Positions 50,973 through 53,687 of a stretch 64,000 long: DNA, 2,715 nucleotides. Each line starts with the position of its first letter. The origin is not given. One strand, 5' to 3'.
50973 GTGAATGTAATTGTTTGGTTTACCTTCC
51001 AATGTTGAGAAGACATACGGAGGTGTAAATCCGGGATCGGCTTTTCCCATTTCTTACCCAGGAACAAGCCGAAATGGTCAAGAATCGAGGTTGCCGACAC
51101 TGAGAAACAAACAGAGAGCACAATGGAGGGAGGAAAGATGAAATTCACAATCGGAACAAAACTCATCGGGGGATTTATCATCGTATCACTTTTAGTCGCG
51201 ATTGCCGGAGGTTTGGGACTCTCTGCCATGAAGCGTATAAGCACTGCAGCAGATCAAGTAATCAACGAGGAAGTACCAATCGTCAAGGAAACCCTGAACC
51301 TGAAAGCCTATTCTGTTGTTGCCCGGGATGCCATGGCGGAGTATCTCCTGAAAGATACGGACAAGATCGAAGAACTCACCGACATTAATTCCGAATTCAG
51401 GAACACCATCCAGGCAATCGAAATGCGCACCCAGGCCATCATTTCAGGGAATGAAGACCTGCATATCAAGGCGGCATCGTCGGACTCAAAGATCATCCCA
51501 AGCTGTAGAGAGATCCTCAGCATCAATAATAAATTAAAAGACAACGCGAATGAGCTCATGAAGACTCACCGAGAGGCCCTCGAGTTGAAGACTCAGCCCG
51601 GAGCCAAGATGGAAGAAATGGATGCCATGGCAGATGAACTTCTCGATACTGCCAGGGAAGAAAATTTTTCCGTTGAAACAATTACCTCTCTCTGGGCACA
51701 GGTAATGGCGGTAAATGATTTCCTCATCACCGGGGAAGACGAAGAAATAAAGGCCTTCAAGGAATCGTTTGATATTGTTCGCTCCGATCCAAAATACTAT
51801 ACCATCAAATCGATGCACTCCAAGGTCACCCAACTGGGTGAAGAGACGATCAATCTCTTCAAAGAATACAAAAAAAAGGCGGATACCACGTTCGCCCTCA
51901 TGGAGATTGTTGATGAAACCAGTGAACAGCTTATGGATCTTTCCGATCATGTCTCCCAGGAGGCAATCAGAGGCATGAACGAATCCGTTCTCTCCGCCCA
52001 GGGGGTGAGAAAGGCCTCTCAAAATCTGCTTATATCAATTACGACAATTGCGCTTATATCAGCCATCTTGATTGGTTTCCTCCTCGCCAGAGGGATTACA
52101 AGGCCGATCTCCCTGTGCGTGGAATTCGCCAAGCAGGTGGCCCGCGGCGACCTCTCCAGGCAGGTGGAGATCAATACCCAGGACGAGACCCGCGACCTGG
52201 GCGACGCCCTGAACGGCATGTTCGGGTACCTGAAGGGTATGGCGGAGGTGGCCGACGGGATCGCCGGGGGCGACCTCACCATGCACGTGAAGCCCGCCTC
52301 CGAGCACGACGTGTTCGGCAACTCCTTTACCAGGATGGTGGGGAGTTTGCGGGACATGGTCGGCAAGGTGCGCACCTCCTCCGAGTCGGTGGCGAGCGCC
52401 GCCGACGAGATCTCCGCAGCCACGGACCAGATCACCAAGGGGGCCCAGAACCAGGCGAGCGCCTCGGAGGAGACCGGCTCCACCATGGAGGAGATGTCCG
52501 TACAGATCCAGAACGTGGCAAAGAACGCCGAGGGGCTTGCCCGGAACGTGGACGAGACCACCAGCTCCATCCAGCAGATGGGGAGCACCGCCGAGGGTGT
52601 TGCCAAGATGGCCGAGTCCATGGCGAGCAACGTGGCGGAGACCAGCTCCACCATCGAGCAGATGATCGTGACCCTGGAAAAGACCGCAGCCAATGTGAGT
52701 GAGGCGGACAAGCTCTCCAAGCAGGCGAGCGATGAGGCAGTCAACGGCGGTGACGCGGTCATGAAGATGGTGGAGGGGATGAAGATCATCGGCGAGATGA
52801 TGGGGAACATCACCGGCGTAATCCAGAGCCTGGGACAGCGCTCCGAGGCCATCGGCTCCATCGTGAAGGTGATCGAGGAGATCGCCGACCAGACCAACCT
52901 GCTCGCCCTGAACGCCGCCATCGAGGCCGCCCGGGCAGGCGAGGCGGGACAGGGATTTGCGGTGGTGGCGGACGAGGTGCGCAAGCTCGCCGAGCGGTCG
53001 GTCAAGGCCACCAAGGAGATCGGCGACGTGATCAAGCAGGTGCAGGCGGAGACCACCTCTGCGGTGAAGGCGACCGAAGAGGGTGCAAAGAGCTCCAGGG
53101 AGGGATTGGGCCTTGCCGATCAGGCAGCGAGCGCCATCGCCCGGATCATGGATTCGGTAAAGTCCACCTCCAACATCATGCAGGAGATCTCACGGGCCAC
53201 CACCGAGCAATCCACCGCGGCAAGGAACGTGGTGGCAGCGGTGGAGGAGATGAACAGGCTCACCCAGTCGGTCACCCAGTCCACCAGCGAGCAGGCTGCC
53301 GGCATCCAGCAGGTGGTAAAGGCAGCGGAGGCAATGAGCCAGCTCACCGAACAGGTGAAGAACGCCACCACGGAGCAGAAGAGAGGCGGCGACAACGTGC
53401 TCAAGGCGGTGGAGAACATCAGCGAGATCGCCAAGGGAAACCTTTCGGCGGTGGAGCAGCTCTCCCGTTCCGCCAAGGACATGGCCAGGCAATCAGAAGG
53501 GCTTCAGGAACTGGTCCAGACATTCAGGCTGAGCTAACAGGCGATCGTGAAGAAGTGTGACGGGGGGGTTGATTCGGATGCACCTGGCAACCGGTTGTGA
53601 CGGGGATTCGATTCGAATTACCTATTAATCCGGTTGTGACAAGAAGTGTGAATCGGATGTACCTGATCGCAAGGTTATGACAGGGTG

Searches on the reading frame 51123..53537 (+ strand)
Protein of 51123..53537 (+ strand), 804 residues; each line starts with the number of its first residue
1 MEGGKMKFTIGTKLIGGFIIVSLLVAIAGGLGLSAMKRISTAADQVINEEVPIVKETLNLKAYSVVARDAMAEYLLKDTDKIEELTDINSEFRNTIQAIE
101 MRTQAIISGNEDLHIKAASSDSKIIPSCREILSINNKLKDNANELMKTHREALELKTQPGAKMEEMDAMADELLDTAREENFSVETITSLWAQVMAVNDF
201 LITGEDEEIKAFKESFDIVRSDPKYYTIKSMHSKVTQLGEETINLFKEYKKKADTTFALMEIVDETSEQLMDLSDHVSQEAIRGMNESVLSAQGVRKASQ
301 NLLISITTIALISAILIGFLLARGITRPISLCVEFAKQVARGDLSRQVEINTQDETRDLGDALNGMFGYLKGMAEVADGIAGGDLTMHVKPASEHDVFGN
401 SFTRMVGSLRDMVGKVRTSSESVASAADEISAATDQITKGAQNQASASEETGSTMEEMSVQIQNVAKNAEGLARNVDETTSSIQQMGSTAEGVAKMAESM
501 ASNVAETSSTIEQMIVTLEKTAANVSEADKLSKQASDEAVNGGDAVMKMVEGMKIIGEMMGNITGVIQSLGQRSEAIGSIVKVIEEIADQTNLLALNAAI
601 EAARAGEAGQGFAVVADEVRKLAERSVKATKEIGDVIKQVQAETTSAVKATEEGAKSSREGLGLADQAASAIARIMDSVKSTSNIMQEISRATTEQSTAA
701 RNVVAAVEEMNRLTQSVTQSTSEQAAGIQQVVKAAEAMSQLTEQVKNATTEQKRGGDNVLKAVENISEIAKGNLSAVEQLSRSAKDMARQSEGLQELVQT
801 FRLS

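Call 3: search_protein_families(library=pfam, proteins=[window:51123-53537:+], max_evalue=0.01)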
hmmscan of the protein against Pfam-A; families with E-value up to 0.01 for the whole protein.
window:51123-53537:+ (804 aa): 5 families
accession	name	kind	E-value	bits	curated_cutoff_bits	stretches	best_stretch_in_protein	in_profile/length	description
PF00015.26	MCPsignal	-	9.5e-48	162.7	34.6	1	530-714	2-172/172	Methyl-accepting chemotaxis protein (MCP) signalling domain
PF00672.30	HAMP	-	8.1e-09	36.1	25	1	320-370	1-51/53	HAMP domain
PF12729.13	4HB_MCP_1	-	5.4e-08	33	27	1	8-95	2-90/181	Four helix bundle sensory module for signal transduction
PF02203.21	TarH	-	0.00025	21.5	25.2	1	7-88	4-89/177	Tar ligand binding domain homologue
PF20155.4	TMP_3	-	0.0018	18.5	41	0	729-794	1-62/192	Tape measure protein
